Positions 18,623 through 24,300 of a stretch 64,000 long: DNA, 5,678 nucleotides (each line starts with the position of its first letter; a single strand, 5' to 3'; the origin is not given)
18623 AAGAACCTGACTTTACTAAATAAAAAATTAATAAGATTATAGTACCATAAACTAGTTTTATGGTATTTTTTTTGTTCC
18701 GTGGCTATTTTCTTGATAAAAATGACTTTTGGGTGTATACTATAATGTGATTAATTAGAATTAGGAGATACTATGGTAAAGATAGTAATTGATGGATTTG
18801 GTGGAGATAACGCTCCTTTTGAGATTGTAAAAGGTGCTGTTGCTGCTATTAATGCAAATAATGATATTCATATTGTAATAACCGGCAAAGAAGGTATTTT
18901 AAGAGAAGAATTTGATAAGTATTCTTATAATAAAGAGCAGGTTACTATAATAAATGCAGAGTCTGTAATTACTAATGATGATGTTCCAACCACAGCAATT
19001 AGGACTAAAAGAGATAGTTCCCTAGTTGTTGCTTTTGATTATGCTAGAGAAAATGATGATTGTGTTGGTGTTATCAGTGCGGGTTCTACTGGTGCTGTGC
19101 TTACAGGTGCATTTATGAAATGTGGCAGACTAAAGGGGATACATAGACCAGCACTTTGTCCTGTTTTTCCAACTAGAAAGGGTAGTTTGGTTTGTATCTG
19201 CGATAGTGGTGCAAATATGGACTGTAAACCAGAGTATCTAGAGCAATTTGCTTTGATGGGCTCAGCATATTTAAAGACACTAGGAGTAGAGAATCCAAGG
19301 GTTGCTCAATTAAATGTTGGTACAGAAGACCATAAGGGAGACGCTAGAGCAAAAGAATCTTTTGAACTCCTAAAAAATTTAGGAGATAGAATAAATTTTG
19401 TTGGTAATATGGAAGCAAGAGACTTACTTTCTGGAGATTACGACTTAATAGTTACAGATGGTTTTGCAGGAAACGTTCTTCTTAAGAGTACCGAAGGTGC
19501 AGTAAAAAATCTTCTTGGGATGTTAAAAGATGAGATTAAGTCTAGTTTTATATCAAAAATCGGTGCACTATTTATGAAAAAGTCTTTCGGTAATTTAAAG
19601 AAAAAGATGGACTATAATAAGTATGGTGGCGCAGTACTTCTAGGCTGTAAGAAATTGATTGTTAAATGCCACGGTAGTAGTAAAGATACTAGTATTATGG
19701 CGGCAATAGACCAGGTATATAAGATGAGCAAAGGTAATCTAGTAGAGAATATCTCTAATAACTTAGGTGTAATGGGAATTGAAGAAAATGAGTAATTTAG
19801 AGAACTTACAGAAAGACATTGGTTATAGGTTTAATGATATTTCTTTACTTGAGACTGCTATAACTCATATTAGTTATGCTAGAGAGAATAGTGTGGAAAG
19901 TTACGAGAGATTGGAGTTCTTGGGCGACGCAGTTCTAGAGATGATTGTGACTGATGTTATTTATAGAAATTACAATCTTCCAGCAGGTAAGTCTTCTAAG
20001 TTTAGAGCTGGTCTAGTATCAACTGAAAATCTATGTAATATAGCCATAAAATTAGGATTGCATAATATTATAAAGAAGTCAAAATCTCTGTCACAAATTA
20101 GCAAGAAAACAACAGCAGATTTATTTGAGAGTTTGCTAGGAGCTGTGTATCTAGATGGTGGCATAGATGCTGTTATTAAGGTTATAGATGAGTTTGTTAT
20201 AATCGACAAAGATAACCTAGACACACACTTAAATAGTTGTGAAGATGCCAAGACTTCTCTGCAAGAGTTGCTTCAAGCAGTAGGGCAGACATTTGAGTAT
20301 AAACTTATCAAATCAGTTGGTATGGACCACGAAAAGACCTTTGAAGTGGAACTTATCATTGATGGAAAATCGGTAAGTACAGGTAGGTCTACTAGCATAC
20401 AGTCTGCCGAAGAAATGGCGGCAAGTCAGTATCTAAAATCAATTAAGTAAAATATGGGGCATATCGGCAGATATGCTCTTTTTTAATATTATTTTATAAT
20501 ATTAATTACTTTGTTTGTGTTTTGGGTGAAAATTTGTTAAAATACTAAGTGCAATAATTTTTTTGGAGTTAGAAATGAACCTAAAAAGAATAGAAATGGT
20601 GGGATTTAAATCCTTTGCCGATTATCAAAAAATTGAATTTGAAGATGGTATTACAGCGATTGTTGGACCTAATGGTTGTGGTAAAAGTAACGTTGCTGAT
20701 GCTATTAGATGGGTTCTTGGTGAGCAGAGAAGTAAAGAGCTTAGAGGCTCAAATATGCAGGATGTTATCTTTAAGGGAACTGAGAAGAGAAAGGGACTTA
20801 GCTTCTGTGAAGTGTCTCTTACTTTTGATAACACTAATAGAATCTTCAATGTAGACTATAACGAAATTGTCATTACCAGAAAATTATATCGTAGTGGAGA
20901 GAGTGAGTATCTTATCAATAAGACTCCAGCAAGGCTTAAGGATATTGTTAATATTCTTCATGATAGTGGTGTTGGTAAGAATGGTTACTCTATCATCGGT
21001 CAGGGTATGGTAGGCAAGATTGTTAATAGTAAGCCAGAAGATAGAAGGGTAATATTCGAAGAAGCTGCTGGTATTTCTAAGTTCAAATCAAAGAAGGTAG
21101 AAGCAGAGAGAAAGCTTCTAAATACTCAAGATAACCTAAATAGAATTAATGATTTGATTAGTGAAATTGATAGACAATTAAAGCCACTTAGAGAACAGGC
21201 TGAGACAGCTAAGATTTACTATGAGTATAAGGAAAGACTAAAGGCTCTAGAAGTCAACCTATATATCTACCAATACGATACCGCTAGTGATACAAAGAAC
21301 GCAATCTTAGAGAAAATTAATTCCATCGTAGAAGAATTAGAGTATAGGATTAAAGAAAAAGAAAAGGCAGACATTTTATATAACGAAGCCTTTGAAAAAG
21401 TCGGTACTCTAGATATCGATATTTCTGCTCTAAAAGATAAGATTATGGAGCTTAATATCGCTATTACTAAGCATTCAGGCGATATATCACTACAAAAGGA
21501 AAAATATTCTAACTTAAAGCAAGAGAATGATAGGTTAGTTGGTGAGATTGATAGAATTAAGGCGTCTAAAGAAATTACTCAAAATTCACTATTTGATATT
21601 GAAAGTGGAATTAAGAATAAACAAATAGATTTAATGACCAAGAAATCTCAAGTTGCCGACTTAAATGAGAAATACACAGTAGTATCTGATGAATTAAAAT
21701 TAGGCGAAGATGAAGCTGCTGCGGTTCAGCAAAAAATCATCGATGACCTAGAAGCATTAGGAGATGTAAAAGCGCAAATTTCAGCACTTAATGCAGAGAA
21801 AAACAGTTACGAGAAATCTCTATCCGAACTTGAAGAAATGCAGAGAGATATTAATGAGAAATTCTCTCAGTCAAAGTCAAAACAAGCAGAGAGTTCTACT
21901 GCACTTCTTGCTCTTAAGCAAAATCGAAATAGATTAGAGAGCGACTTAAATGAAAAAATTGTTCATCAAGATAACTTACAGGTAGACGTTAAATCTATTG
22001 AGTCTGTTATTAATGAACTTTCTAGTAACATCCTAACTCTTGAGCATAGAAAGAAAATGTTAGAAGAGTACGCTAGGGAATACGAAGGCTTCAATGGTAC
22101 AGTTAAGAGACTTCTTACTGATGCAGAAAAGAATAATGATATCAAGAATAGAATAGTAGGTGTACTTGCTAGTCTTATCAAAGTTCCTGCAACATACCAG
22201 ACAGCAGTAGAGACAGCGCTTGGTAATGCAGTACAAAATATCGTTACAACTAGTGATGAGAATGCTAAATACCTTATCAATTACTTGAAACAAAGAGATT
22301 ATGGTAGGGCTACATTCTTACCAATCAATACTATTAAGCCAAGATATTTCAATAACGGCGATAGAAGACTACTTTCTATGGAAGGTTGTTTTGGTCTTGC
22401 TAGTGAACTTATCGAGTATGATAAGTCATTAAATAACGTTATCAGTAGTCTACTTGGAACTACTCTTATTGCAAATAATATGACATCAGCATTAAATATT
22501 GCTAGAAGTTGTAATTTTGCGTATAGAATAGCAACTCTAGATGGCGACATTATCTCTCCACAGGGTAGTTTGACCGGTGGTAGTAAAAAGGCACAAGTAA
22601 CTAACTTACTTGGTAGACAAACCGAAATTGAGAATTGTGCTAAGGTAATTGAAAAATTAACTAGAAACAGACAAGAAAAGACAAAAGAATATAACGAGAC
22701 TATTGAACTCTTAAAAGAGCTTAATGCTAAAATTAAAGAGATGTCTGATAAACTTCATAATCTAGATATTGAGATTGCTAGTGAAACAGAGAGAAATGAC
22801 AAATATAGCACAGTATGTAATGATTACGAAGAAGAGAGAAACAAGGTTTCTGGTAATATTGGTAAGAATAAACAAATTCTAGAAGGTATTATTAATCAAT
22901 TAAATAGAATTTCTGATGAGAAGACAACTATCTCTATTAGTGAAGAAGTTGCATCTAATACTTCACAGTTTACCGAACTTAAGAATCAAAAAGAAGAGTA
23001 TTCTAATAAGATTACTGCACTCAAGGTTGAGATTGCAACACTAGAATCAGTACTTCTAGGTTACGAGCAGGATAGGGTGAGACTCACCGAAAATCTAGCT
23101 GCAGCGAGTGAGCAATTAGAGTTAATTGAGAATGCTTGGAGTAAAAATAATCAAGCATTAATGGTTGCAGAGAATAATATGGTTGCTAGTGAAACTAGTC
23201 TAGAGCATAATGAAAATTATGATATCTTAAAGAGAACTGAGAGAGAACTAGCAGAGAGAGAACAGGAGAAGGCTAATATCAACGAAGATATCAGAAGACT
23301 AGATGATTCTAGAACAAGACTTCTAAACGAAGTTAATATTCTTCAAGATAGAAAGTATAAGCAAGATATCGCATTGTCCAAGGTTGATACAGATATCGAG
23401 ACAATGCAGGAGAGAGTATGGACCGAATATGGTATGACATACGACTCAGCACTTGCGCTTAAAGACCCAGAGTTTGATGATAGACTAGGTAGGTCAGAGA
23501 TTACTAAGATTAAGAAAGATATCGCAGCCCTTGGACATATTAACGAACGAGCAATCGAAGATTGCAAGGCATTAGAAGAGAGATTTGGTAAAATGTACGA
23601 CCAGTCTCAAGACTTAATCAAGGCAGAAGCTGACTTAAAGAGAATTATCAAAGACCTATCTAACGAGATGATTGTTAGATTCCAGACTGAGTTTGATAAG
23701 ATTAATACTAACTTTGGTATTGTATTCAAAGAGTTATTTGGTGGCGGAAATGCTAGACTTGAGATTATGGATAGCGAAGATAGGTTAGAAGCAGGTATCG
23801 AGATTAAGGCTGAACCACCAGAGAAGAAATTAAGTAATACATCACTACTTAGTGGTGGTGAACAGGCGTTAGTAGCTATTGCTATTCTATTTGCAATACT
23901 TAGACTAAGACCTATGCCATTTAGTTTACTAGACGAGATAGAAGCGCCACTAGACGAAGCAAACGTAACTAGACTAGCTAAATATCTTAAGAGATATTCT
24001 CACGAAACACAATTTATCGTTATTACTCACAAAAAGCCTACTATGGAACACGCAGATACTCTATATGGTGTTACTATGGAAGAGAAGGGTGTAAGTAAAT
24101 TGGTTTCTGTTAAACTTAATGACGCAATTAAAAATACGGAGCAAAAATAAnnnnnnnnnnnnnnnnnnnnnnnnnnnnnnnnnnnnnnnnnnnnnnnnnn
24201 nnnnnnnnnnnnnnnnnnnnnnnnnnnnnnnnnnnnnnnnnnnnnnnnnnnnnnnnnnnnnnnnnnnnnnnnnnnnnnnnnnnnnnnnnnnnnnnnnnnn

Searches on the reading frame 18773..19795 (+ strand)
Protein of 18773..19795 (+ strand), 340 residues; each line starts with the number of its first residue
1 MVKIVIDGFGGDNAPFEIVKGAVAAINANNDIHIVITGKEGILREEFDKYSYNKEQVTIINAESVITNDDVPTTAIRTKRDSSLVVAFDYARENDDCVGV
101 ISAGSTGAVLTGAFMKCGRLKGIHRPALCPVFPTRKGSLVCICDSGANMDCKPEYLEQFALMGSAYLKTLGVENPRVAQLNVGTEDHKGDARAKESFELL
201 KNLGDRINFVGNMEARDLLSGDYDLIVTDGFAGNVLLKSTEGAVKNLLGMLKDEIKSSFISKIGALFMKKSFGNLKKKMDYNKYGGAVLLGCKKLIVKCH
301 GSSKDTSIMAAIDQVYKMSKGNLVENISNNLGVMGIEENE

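Call 13: search_protein_families(library=pfam, proteins=[window:18773-19795:+], max_evalue=0.01)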
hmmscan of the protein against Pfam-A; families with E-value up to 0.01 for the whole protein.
window:18773-19795:+ (340 aa): 1 family
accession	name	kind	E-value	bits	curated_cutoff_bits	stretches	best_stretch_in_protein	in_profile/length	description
PF02504.20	FA_synthesis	-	5.2e-100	335.1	29.1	1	2-322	1-320/324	Fatty acid synthesis protein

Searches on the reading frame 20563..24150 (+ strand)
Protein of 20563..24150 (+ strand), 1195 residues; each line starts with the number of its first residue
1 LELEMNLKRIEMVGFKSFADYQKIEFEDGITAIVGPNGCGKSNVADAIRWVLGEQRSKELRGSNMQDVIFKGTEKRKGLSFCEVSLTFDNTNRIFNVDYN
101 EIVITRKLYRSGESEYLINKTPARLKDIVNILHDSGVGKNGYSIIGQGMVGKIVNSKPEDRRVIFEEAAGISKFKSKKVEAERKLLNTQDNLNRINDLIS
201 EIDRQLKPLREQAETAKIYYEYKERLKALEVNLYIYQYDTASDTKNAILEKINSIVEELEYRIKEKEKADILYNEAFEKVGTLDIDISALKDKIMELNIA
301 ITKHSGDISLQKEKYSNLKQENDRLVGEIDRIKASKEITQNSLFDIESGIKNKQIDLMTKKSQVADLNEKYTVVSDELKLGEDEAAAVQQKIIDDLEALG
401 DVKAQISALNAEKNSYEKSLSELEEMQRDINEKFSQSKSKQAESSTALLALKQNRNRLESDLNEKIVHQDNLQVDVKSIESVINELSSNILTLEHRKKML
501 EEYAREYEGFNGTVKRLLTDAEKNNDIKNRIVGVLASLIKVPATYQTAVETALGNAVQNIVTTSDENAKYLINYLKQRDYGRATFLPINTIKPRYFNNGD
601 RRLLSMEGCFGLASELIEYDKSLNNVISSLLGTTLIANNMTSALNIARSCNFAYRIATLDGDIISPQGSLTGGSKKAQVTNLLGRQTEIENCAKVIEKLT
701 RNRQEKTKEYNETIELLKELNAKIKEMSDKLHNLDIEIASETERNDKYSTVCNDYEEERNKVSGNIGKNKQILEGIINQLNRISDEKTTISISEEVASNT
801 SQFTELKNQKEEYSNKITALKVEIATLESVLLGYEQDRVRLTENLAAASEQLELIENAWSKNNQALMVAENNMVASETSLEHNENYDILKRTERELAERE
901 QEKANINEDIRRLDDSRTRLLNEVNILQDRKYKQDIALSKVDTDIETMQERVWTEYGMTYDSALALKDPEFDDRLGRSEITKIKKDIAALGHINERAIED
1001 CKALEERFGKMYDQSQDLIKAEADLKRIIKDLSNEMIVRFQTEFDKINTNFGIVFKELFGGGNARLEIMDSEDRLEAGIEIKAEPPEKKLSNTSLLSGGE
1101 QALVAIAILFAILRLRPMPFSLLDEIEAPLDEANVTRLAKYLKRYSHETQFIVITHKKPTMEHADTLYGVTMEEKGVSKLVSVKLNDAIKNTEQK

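Call 13: search_protein_families(library=pfam, proteins=[window:20563-24150:+], max_evalue=0.01)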
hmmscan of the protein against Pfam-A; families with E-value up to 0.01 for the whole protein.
window:20563-24150:+ (1195 aa): 8 families
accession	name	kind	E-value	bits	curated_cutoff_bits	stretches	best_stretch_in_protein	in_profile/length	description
PF02463.25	SMC_N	-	5.4e-66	222.6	40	1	7-1179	2-220/220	RecF/RecN/SMC N terminal domain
PF06470.18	SMC_hinge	-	2.8e-30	105.5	22.5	1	530-647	3-116/116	SMC proteins Flexible Hinge Domain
PF13476.12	AAA_23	-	2.3e-16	61.5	27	1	9-207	1-201/201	AAA domain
PF13304.12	AAA_21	-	2.4e-10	41.4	27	1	30-125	1-116/304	AAA domain, putative AbiEii toxin, Type IV TA system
PF13555.12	AAA_29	-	7.6e-07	29.2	27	1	7-53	1-47/61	P-loop containing region of AAA domain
PF13175.12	AAA_15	-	0.0012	19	32.1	1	5-435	1-234/374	AAA ATPase domain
PF00261.25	Tropomyosin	-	0.0051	16.7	38.6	1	247-484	3-240/242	Tropomyosin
PF00005.33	ABC_tran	-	0.0062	17.6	25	1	29-94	12-76/137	ABC transporter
